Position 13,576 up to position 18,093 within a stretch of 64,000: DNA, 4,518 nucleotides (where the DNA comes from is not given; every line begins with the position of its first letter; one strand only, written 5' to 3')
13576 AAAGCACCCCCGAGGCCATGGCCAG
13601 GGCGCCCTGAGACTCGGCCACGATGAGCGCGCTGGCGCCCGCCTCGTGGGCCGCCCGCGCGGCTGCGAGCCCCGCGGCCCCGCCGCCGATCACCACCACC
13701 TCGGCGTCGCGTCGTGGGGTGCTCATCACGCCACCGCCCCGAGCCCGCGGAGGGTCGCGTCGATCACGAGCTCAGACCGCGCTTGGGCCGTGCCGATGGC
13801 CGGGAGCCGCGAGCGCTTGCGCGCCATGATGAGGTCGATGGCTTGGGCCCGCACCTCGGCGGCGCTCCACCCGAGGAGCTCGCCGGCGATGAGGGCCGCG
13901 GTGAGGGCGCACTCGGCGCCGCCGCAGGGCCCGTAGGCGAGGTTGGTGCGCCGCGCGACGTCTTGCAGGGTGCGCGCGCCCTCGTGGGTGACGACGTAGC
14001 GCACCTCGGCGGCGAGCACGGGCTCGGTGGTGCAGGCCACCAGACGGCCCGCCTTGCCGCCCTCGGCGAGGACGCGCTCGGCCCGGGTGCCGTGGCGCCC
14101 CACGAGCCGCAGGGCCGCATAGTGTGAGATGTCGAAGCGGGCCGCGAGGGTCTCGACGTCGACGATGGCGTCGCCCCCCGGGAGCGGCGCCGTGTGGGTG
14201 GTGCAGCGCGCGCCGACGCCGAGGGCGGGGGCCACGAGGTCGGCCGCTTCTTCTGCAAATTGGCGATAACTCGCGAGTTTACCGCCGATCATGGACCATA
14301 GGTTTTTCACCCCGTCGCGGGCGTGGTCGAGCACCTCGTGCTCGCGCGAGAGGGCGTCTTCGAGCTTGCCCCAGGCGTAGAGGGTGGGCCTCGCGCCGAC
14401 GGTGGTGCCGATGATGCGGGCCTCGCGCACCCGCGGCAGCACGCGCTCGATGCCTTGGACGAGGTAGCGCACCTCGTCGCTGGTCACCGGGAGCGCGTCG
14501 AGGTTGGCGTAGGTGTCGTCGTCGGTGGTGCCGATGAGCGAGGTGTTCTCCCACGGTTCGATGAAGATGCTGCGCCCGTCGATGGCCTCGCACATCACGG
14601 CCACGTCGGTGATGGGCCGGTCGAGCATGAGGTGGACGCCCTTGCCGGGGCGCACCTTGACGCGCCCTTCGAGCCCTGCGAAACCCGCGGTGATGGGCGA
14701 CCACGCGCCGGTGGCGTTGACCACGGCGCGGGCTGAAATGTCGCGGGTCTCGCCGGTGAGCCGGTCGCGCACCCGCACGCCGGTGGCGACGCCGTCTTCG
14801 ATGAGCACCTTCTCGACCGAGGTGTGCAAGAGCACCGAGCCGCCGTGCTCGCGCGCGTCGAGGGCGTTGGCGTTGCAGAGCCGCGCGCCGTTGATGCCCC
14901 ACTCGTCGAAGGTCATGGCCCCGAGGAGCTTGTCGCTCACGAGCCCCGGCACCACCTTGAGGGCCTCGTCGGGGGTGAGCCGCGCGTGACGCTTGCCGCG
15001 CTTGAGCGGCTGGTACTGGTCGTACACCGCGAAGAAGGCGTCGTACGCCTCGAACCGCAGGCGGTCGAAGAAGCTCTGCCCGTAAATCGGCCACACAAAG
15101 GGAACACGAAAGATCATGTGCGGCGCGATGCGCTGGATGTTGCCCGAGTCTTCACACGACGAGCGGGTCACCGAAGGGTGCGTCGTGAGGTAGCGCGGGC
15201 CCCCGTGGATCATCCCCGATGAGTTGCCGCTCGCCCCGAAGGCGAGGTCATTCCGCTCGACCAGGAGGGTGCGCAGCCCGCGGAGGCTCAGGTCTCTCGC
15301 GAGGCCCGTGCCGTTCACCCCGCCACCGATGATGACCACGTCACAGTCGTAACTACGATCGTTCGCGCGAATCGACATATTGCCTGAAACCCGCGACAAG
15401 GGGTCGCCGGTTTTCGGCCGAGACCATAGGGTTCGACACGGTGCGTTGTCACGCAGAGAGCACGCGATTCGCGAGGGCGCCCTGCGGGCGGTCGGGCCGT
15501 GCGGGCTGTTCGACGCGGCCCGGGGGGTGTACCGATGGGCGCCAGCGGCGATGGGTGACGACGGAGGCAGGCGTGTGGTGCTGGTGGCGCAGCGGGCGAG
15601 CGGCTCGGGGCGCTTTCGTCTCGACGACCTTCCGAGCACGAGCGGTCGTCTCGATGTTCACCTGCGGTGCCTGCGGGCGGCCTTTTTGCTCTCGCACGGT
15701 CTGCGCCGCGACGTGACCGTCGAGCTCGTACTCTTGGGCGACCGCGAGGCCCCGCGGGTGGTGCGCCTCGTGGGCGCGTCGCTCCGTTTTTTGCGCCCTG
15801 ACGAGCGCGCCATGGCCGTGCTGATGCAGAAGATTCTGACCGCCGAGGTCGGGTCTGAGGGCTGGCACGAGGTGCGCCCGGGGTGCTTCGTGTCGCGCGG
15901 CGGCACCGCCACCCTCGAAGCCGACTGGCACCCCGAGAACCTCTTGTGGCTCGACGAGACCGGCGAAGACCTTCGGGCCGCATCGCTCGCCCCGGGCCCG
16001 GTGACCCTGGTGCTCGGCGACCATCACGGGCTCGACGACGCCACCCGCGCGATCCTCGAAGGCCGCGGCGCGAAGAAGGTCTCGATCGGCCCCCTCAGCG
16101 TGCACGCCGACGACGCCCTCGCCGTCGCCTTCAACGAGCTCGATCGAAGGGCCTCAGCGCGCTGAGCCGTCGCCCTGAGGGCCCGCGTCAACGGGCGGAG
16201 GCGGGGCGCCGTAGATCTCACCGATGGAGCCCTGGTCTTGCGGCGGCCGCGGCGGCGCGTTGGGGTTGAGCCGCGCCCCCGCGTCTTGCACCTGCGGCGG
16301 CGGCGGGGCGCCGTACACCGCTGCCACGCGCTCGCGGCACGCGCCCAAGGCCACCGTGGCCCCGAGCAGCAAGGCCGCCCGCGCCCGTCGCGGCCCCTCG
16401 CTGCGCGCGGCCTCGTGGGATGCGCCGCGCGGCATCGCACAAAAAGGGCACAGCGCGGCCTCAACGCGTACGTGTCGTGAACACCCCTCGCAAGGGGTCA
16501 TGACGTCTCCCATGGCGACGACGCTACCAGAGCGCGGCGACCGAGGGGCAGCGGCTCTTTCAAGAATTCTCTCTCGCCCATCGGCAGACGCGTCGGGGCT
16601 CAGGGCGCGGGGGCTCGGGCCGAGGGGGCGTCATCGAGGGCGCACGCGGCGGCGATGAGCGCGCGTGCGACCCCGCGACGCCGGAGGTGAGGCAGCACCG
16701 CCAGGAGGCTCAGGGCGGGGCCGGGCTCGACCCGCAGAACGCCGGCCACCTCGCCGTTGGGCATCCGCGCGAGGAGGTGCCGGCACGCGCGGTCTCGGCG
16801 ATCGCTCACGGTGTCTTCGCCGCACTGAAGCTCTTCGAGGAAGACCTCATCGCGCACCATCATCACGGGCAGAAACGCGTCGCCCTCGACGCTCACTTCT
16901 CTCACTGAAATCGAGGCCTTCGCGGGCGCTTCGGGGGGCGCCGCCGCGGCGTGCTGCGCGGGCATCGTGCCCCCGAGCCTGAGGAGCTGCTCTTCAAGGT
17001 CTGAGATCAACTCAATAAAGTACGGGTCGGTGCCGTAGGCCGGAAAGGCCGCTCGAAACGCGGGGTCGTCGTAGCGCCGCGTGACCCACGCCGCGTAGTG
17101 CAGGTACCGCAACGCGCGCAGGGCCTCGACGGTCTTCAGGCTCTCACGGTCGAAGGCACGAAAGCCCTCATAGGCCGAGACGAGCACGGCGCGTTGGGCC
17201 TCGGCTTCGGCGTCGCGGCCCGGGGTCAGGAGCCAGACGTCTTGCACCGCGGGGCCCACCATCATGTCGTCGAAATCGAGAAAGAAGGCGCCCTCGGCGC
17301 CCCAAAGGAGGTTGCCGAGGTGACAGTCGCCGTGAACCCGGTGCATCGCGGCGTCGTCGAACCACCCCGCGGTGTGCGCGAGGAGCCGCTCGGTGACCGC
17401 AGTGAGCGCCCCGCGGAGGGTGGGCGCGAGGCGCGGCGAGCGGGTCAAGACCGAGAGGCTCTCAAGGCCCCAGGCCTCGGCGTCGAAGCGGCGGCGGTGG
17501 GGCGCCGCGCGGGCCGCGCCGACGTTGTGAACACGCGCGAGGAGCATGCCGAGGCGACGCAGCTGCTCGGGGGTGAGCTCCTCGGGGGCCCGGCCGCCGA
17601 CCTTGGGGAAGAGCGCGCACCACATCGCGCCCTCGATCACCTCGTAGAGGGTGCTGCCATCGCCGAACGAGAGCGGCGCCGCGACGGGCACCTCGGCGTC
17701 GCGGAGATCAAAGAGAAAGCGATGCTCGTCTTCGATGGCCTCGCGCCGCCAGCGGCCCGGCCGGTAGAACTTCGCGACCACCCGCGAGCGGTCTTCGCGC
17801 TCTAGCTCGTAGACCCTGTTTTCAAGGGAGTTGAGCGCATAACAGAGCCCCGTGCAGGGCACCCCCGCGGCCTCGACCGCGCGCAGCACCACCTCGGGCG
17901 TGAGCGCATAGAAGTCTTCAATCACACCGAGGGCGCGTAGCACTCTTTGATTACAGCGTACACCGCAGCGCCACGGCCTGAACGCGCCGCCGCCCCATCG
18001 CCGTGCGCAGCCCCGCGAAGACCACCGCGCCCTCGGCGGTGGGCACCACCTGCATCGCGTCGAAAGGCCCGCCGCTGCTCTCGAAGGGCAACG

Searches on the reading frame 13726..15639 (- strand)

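Call 8: search_protein_families(library=pfam, proteins=[window:13726-15639:-])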
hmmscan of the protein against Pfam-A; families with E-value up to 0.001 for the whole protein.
window:13726-15639:- (637 aa): 6 families
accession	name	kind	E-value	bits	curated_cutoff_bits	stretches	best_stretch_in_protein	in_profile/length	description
PF01266.30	DAO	-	1.6e-52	179.7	27.9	1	100-419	1-313/353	FAD dependent oxidoreductase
PF16901.10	DAO_C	-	6.9e-19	68.4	31.4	1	479-595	1-125/126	C-terminal domain of alpha-glycerophosphate oxidase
PF00890.30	FAD_binding_2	-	9.4e-09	35.4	20.4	1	249-314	139-205/414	FAD binding domain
PF01494.25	FAD_binding_3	-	1.1e-08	35.1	22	0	98-131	1-34/349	FAD binding domain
PF12831.13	FAD_oxidored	-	4.3e-07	30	27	0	100-133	1-34/416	FAD dependent oxidoreductase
PF07992.20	Pyr_redox_2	-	2.6e-05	24.2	26.1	1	100-326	2-123/291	Pyridine nucleotide-disulphide oxidoreductase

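Call 74: search_protein_families(library=ncbifam, proteins=[window:13726-15378:-], max_evalue=0.001)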
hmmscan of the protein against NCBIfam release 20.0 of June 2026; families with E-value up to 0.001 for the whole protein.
window:13726-15378:- (550 aa): 34 families (the best 25 are shown)
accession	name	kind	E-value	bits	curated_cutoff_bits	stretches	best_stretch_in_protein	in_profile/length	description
TIGR03377.1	glycerol3P_GlpA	equivalog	2.2e-95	320.2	552.8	1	13-528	1-503/530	anaerobic glycerol-3-phosphate dehydrogenase subunit GlpA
NF008313.0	PRK11101.1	equivalog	2.4e-83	280.6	425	1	8-522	5-507/548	anaerobic glycerol-3-phosphate dehydrogenase subunit A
NF008899.0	PRK12266.1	equivalog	2.1e-70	237.6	360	1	10-479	5-479/508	glycerol-3-phosphate dehydrogenase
NF009906.0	PRK13369.1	equivalog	2e-67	227.9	352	1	9-479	4-478/502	glycerol-3-phosphate dehydrogenase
NF033461.1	glycerol3P_ox_1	equivalog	3e-54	184.3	840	1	10-318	17-332/607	type 1 glycerol-3-phosphate oxidase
TIGR02352.1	thiamin_ThiO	equivalog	1.2e-16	60.8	250.8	2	129-332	115-305/351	glycine oxidase ThiO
NF033460.1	glycerol3P_ox_II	equivalog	1.3e-14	54.1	460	2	12-60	2-51/361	type 2 glycerol-3-phosphate oxidase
TIGR02032.1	GG-red-SF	subfamily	1.4e-09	38.1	158.8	0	13-45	2-34/297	geranylgeranyl reductase family protein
NF041080.1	DGGGPL_reductase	equivalog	9.5e-09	34.6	580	1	173-226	103-156/447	digeranylgeranylglycerophospholipid reductase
TIGR03197.1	MnmC_Cterm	equivalog_domain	1.5e-07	30.9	174.2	1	13-58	1-47/400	FAD-dependent 5-carboxymethylaminomethyl-2-thiouridine(34) oxidoreductase MnmC1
NF004789.0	PRK06134.1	subfamily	3.8e-07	29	747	0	5-57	6-58/581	FAD-dependent oxidoreductase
NF053717.1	VnlPnlRedVprA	equivalog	8.6e-07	28.1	600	0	174-226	140-193/481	vinyl phenol reductase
NF002480.1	PRK01747.1-1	equivalog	1e-06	27.5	540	1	11-58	248-296/645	bifunctional tRNA (5-methylaminomethyl-2-thiouridine)(34)-methyltransferase MnmC2/FAD-dependent 5-carboxymethylaminomethyl-2-thiouridine(34)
NF004829.0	PRK06183.1-3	subfamily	1.5e-06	27.3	390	1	8-47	5-44/520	bifunctional 3-(3-hydroxy-phenyl)propionate/3-hydroxycinnamic acid hydroxylase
NF008726.1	PRK11728.1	equivalog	3.8e-06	26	299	0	12-63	1-55/389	L-2-hydroxyglutarate oxidase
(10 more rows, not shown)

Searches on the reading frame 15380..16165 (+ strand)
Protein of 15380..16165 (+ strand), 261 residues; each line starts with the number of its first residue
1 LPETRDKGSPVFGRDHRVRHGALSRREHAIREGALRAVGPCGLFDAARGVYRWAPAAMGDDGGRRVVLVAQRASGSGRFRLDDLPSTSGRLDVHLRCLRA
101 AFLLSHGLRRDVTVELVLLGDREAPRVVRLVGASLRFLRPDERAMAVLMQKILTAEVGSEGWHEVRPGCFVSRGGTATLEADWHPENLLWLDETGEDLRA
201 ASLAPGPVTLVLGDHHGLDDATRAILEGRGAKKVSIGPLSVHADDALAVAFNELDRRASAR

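Call 31: search_protein_families(library=pfam, proteins=[window:15380-16165:+], max_evalue=0.001)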
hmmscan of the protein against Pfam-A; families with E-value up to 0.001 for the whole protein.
window:15380-16165:+ (261 aa): 1 family
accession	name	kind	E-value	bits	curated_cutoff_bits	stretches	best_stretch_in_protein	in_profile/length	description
PF04013.17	Methyltrn_RNA_2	-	2.4e-42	145.4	25.5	1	65-257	3-196/198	Putative SAM-dependent RNA methyltransferase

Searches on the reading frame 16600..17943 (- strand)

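Call 31: search_protein_families(library=pfam, proteins=[window:16600-17943:-], max_evalue=0.001)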
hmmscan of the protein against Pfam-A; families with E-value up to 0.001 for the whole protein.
window:16600-17943:- (447 aa): 4 families
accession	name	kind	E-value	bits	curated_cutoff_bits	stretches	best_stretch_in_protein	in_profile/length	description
PF01636.29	APH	-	2e-31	110.1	23.2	1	40-269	9-236/239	Phosphotransferase enzyme family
PF00583.31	Acetyltransf_1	-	0.00018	22.2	20.7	1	382-434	28-85/116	Acetyltransferase (GNAT) family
PF13673.13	Acetyltransf_10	-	0.00018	22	23.6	1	389-435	32-78/128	Acetyltransferase (GNAT) domain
PF13508.13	Acetyltransf_7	-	0.0009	20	27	0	396-435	11-55/84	Acetyltransferase (GNAT) domain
